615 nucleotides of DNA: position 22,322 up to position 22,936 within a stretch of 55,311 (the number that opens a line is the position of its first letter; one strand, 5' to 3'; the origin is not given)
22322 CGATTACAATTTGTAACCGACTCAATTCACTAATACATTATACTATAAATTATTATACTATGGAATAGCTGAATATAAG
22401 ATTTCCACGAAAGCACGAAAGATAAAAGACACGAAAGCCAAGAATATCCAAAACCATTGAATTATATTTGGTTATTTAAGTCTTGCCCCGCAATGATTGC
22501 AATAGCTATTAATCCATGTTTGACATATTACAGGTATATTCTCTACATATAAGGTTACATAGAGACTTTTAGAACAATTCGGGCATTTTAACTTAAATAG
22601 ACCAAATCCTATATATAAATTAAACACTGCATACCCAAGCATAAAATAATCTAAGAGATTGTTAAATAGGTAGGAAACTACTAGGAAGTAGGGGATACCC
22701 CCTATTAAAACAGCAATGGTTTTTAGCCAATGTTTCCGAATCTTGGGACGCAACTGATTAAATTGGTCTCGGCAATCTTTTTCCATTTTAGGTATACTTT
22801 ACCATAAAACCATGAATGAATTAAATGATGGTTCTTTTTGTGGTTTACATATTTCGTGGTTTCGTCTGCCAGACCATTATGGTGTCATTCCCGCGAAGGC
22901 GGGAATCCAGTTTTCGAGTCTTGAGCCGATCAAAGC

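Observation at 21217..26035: Compact phage-conflict insertion: AIPR gene with a membrane zinc-ribbon protein, a Bro-N/DinD-like protein and a divergent 181-aa orphan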

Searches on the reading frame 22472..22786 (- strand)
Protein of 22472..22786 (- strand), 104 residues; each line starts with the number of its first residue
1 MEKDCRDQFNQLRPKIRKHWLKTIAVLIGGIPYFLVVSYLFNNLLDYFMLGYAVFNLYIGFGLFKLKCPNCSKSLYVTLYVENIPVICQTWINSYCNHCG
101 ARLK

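Call 3: search_protein_families(library=pfam, proteins=[window:22472-22786:-], max_evalue=0.01)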
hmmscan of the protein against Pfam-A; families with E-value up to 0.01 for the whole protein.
window:22472-22786:- (104 aa): 4 families
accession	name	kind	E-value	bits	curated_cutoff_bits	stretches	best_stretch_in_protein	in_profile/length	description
PF10083.14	DUF2321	-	0.00039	20.5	24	1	67-101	39-75/157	Uncharacterized protein conserved in bacteria (DUF2321)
PF03367.19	Zn_ribbon_ZPR1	-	0.00064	19.5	23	1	64-102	5-44/56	ZPR1 zinc-finger domain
PF06750.18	A24_N_bact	-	0.0029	18.1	23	1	66-103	28-62/84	Bacterial Peptidase A24 N-terminal domain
PF06781.17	CrgA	-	0.0036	17.9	24.8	1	15-64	29-78/89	Cell division protein CrgA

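Call 4: search_protein_families(library=padloc, proteins=[window:22472-22786:-], max_evalue=0.01)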
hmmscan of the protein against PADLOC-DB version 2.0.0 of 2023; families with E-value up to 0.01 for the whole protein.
window:22472-22786:- (104 aa): 0 families

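Call 6: search_protein_families(library=ncbifam, proteins=[window:22472-22786:-], max_evalue=0.01)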
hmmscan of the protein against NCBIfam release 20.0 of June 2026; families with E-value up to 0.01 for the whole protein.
window:22472-22786:- (104 aa): 0 families

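Call 7: search_protein_families(library=phrogs, proteins=[window:22472-22786:-], max_evalue=0.01)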
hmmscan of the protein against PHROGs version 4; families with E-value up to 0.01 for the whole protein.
window:22472-22786:- (104 aa): 0 families

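Call 23: find_homologous_proteins(query=window:22472-22786:-, max_evalue=0.01)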
Query window:22472-22786:- (104 aa): 4 proteins with E <= 0.01 among 4 candidates.
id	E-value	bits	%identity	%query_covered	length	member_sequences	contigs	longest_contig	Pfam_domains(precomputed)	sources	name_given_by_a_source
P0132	5.7e-67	241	100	100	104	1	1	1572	-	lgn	-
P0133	1.1e-35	140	57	100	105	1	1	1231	-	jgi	-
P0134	7.3e-34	134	60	100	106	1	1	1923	-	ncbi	-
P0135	4.8e-31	125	56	100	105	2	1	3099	-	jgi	jgi:uncharacterized membrane protein YfcA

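Call 27: find_encoding_contigs(protein=P0135, flank=5000, max_places=4)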
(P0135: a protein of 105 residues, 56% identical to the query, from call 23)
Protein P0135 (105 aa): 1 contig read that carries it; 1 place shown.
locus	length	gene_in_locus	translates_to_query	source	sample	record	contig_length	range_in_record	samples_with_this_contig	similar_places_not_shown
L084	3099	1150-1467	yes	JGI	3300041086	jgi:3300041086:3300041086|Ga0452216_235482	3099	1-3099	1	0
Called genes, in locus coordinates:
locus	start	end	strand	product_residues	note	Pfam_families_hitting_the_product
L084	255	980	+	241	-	-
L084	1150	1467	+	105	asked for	-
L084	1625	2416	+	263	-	-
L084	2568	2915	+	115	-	-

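Call 28: find_encoding_contigs(protein=P0134, flank=5000, max_places=4)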
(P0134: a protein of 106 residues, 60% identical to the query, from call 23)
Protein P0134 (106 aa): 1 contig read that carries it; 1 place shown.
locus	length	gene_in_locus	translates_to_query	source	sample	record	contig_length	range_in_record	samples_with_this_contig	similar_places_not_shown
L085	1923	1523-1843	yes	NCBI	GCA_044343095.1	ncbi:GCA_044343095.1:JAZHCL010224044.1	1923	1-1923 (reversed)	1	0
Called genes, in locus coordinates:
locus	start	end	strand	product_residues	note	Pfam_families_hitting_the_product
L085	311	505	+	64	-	-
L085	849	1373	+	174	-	-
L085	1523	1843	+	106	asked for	-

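Call 29: find_encoding_contigs(protein=P0132, flank=5000, max_places=4)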
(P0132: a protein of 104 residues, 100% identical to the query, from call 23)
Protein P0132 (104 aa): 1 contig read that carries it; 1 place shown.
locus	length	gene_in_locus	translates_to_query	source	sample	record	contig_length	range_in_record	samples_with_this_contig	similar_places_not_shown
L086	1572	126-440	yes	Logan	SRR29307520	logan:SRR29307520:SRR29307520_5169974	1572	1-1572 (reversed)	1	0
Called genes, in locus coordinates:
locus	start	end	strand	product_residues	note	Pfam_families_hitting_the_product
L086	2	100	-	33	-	?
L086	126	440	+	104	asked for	-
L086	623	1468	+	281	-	PF02498:Bro-N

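Call 101: search_protein_families(library=padloc, proteins=[L084:255-980:+, L084:1625-2416:+, L085:849-1373:+], max_evalue=0.001)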
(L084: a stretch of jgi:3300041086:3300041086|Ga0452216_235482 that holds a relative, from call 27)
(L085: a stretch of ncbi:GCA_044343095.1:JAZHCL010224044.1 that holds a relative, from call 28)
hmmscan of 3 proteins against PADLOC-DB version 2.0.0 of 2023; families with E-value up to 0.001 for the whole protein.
L084:255-980:+ (241 aa): 0 families

L084:1625-2416:+ (263 aa): 0 families

L085:849-1373:+ (174 aa): 1 family
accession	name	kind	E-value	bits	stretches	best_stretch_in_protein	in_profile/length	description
PDLC01879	CARF3--CARF_TM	-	8.7e-10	36.6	1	33-142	115-221/222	-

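Call 102: search_protein_families(library=pfam, proteins=[L084:255-980:+, L084:1625-2416:+, L085:849-1373:+], max_evalue=0.001)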
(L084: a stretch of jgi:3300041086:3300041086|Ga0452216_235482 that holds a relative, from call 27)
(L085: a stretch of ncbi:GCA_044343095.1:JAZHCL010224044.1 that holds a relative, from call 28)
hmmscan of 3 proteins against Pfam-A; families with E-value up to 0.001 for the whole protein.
L084:255-980:+ (241 aa): 0 families

L084:1625-2416:+ (263 aa): 0 families

L085:849-1373:+ (174 aa): 1 family
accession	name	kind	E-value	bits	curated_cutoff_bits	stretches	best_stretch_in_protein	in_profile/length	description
PF14947.12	HTH_45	-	4.3e-05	23.9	25.5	1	88-146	20-74/77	Winged helix-turn-helix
